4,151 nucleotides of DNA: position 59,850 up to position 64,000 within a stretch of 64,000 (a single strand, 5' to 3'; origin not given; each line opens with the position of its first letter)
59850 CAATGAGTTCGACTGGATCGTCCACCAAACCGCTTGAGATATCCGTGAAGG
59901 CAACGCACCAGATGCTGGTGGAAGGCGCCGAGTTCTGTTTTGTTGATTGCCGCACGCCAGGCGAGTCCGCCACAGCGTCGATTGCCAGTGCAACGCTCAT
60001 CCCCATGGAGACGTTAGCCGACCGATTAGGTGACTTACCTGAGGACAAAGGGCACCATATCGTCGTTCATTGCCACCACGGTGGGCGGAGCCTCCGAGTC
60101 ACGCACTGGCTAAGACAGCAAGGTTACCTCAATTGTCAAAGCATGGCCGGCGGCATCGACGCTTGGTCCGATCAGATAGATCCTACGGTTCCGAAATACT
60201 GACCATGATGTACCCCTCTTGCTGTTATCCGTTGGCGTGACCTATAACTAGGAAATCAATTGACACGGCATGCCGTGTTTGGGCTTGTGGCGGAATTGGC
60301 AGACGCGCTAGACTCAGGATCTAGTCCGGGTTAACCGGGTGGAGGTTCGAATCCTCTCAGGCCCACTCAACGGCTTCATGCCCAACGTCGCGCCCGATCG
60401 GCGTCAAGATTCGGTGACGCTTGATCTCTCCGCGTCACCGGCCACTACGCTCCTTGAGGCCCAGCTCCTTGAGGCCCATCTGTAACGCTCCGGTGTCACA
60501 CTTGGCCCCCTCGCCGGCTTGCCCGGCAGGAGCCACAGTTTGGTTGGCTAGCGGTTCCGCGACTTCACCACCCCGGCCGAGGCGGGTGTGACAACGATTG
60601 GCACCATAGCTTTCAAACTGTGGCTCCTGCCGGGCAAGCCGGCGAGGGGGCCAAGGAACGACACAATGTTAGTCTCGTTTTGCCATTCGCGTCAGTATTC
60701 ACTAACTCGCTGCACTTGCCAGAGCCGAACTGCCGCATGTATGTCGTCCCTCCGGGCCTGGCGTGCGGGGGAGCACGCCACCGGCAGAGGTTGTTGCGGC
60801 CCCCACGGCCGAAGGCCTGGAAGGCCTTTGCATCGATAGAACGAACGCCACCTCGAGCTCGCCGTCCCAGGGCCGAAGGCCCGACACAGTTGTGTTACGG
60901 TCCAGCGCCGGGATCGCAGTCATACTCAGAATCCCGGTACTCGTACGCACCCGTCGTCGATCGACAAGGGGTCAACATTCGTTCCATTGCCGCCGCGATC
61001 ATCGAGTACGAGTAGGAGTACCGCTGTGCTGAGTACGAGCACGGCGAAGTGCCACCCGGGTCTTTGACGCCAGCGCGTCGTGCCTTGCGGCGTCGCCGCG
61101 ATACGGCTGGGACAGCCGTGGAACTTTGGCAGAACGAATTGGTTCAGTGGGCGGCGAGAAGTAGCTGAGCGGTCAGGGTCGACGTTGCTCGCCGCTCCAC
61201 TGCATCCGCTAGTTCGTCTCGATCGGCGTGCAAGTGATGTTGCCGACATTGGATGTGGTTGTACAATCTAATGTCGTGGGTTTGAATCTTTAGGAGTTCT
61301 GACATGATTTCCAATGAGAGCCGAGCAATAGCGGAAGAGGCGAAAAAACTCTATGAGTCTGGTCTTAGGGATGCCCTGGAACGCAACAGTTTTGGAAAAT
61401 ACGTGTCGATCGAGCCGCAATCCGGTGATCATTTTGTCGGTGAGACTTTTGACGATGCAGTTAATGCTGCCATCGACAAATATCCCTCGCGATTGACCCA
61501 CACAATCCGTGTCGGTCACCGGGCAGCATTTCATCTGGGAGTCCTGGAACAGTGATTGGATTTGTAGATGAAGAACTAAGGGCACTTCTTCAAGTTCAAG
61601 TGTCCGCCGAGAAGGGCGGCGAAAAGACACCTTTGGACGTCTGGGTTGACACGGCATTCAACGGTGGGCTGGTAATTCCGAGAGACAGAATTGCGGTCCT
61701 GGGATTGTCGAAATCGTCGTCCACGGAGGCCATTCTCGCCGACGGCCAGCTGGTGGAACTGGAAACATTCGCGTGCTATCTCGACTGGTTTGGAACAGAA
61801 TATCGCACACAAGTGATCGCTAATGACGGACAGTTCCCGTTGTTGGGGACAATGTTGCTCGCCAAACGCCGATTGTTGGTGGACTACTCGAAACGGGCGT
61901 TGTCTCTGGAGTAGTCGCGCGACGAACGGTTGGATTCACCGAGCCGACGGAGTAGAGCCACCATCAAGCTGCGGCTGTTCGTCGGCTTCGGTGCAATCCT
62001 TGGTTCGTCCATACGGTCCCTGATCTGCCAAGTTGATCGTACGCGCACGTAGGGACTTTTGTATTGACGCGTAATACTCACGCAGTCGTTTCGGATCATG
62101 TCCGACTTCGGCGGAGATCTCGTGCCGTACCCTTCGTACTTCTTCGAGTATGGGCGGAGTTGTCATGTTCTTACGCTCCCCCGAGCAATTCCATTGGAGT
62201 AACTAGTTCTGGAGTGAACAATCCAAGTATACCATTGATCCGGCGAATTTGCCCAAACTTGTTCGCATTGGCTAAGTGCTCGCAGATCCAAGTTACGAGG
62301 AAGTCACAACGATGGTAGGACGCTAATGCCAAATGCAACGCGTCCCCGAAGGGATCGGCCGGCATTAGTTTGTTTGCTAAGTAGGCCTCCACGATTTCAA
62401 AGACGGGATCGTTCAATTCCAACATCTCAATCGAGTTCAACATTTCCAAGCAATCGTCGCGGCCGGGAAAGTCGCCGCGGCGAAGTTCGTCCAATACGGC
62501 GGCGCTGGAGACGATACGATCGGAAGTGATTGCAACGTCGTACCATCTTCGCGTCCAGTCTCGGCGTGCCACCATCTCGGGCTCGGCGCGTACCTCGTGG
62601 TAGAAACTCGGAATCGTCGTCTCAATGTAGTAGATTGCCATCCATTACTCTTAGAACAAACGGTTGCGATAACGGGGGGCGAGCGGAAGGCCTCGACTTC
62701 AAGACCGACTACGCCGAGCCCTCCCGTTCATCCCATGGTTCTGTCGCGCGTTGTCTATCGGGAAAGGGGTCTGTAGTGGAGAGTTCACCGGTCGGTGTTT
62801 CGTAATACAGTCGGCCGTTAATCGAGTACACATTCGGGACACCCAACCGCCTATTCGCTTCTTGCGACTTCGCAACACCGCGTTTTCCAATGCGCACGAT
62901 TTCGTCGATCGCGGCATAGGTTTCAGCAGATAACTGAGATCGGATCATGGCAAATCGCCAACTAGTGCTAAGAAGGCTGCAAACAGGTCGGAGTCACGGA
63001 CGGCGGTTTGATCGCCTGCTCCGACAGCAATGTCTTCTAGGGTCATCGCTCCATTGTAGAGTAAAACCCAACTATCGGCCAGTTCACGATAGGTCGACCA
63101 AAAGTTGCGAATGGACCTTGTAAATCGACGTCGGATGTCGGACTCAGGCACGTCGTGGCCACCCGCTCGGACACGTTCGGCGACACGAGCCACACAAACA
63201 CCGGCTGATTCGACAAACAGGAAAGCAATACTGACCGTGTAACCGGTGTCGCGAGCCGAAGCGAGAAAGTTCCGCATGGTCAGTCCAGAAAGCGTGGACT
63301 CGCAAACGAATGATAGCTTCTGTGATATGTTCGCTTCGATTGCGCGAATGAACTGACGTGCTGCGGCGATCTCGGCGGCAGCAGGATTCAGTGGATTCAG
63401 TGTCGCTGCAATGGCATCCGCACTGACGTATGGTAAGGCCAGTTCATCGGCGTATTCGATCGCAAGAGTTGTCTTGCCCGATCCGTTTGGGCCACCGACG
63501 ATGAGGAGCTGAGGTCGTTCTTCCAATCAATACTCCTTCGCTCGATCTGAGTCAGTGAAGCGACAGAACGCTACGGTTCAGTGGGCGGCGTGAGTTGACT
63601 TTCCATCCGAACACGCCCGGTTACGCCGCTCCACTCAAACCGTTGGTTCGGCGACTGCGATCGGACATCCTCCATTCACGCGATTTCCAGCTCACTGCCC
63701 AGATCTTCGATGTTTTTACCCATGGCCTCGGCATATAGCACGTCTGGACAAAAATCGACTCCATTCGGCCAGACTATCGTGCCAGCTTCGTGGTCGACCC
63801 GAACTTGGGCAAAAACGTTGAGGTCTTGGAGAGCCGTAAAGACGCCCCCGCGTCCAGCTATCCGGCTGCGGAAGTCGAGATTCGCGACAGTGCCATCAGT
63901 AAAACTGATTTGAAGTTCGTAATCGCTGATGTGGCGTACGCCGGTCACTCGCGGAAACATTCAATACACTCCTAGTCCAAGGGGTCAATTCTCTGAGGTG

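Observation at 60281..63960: tRNA-Leu-adjacent low-GC islet of coupled small gene pairs (PIN, zeta-like kinase, DUF2442, retropepsin-like) separated by conserved palindromic repeats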

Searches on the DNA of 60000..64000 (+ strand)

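Call 10: search_rna_families(source=window, start=60000, end=64000, threshold=evalue, max_evalue=1)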
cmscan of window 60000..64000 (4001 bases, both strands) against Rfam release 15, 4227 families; matches with E-value up to 1: 6.
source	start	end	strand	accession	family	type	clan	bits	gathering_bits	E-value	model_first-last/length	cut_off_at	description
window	60281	60365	+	RF00005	tRNA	Gene; tRNA;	CL00001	55.7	29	1.7e-10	1-71/71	no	tRNA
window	60518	60638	+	RF00655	mir-28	Gene; miRNA;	CL00086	40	64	2.5e-05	1-78/78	no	mir-28 microRNA precursor family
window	60518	60638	-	RF00655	mir-28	Gene; miRNA;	CL00086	38.5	64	6e-05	1-78/78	no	mir-28 microRNA precursor family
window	60511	60645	+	RF03219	mir-602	Gene; miRNA;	-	28.5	90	0.027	1-85/85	no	mir-602 microRNA precursor family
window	60317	60364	+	RF01684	mascRNA-menRNA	Gene;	-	22.4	42.5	0.31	1-56/56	no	MALAT1-associated small cytoplasmic RNA/MEN beta RNA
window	62846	62914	-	RF01630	ceN40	Gene; snRNA; snoRNA; CD-box;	-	19.4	35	0.27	1-123/123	no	Nematode snoRNA ceN40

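Call 21: build_rna_model(alignment_id=A2, structure=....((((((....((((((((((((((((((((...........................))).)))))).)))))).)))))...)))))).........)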
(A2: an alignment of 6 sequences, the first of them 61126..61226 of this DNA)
Model R1 built from alignment A2 (6 sequences, 102 columns); structure: as given.
model positions 101; base pairs 26; branch points 0; effective number of sequences 1.7; information 0.59 bits per position. Calibrated on 0.2 Mb of random sequence (short: E-values are rough).
structure used (alignment columns):
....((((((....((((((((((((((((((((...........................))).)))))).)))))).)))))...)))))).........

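Call 23: search_with_rna_model(model_id=R1, sources=[window, L001, L003, L004, L006, L007, L008], max_evalue=10, filters=off)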
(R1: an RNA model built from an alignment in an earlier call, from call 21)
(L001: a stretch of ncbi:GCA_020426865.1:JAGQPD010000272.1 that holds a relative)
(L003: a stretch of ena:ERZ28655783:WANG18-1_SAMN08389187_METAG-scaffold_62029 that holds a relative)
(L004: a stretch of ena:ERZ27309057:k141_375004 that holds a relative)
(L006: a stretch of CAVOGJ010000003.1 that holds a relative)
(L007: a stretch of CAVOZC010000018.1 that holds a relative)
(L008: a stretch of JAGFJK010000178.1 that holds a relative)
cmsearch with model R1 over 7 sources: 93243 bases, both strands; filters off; matches with E-value up to 10: 70.
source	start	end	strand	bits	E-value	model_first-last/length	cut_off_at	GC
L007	7123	7223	-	109.4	5.9e-27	1-101/101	no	0.57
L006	5341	5441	+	108.4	1.1e-26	1-101/101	no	0.6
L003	1188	1288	-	103.3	2.6e-25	1-101/101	no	0.6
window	63560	63660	+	101.6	7.5e-25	1-101/101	no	0.61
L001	1113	1213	-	101.6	7.5e-25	1-101/101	no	0.61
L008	4676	4776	+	98.1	6.6e-24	1-101/101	no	0.63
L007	7803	7904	-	86.3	1e-20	1-101/101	no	0.63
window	61126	61226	+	84.5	3e-20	1-101/101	no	0.6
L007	1548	1649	-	58.6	2.8e-13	1-101/101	no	0.63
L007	219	319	-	54.1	4.4e-12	1-101/101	no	0.56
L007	6458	6554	-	53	8.5e-12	1-101/101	no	0.61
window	61918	62017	+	52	1.6e-11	1-101/101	no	0.6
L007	2393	2489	-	47.8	2.2e-10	1-101/101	no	0.63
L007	727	827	-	42.5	5.9e-09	1-101/101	no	0.53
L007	7128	7228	+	39.6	3.4e-08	1-101/101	no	0.58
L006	5336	5436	-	39.3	4.2e-08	1-101/101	no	0.61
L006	5997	6098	+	31.9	4e-06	1-101/101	no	0.62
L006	6476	6574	+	30.4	1e-05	1-101/101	no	0.54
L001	402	503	-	30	1.3e-05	1-101/101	no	0.6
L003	477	578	-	30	1.3e-05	1-101/101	no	0.6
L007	3085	3191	-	29.4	1.9e-05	1-101/101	no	0.64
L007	7808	7909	+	28.8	2.8e-05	1-101/101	no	0.6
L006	4594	4699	+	28.4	3.6e-05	1-101/101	no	0.59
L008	4671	4771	-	27.6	5.9e-05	1-101/101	no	0.61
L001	2020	2121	-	26.8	9.7e-05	1-101/101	no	0.61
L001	1118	1218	+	26.2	0.00013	1-101/101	no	0.6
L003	1193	1293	+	25.8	0.00017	1-101/101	no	0.6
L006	3675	3776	+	25.5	0.00022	1-101/101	no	0.6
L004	534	629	-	23.3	0.00082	1-101/101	no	0.66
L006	7040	7142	+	22.1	0.0018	1-101/101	no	0.59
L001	407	508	+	21.7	0.0023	1-101/101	no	0.58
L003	482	583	+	21.7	0.0023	1-101/101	no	0.58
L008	3977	4065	+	19.9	0.007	1-101/101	no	0.63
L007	740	824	+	18.4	0.017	1-101/101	no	0.54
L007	1561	1645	+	16.3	0.064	1-101/101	no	0.62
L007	548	629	-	16.1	0.073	1-101/101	no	0.57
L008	3968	4065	-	13.9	0.29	1-101/101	no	0.62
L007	558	629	+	11.7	1.1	1-101/101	no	0.58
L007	6463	6559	+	11.2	1.5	1-101/101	no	0.58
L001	2038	2130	+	10.2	2.7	1-101/101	no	0.58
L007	222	324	+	9.5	4.3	1-101/101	no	0.55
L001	1812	1885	+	9.3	4.9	1-101/101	no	0.5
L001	359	401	+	9.2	5.1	1-101/101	no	0.56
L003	434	476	+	9.2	5.1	1-101/101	no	0.56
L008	6847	6895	+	8.8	6.6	1-101/101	no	0.63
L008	4870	4928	-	8.7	7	1-101/101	no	0.44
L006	5992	6093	-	8.6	7.4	1-101/101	no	0.62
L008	2619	2695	+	8.3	9.2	1-101/101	no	0.64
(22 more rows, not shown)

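Call 29: search_with_rna_model(model_id=R1, sources=[window, L001, L004, L006, L007, L008], max_evalue=0.01, filters=off, make_alignment=true)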
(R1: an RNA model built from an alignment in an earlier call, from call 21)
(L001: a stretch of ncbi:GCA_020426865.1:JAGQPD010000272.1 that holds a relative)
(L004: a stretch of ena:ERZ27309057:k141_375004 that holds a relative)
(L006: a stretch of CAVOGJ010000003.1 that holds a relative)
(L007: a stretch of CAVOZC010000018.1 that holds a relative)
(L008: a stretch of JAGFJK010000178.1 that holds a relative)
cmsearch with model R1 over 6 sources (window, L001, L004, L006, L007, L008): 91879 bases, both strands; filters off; matches with E-value up to 0.01: 32.
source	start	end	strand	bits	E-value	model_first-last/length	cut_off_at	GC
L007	7123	7223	-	109.4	5.8e-27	1-101/101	no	0.57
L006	5341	5441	+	108.4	1.1e-26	1-101/101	no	0.6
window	63560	63660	+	101.6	7.4e-25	1-101/101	no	0.61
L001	1113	1213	-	101.6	7.4e-25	1-101/101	no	0.61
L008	4676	4776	+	98.1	6.5e-24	1-101/101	no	0.63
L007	7803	7904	-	86.3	9.8e-21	1-101/101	no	0.63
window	61126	61226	+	84.5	3e-20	1-101/101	no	0.6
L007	1548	1649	-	58.6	2.7e-13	1-101/101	no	0.63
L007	219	319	-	54.1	4.3e-12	1-101/101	no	0.56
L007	6458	6554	-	53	8.3e-12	1-101/101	no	0.61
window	61918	62017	+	52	1.6e-11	1-101/101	no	0.6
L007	2393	2489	-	47.8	2.2e-10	1-101/101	no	0.63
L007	727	827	-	42.5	5.9e-09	1-101/101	no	0.53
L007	7128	7228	+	39.6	3.3e-08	1-101/101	no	0.58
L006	5336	5436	-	39.3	4.2e-08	1-101/101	no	0.61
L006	5997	6098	+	31.9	3.9e-06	1-101/101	no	0.62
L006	6476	6574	+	30.4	1e-05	1-101/101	no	0.54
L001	402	503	-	30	1.3e-05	1-101/101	no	0.6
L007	3085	3191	-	29.4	1.8e-05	1-101/101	no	0.64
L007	7808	7909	+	28.8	2.8e-05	1-101/101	no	0.6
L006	4594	4699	+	28.4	3.5e-05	1-101/101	no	0.59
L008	4671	4771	-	27.6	5.8e-05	1-101/101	no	0.61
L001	2020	2121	-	26.8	9.5e-05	1-101/101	no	0.61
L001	1118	1218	+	26.2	0.00013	1-101/101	no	0.6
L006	3675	3776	+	25.5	0.00021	1-101/101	no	0.6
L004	534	629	-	23.3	0.00081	1-101/101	no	0.66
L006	7040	7142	+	22.1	0.0018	1-101/101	no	0.59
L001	407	508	+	21.7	0.0023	1-101/101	no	0.58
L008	3977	4065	+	19.9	0.0069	1-101/101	no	0.63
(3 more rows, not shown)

Alignment A3: 32 matches aligned to the model, 158 columns, each read 5' to 3' on its own strand. Consensus structure (alignment columns), stored with it:
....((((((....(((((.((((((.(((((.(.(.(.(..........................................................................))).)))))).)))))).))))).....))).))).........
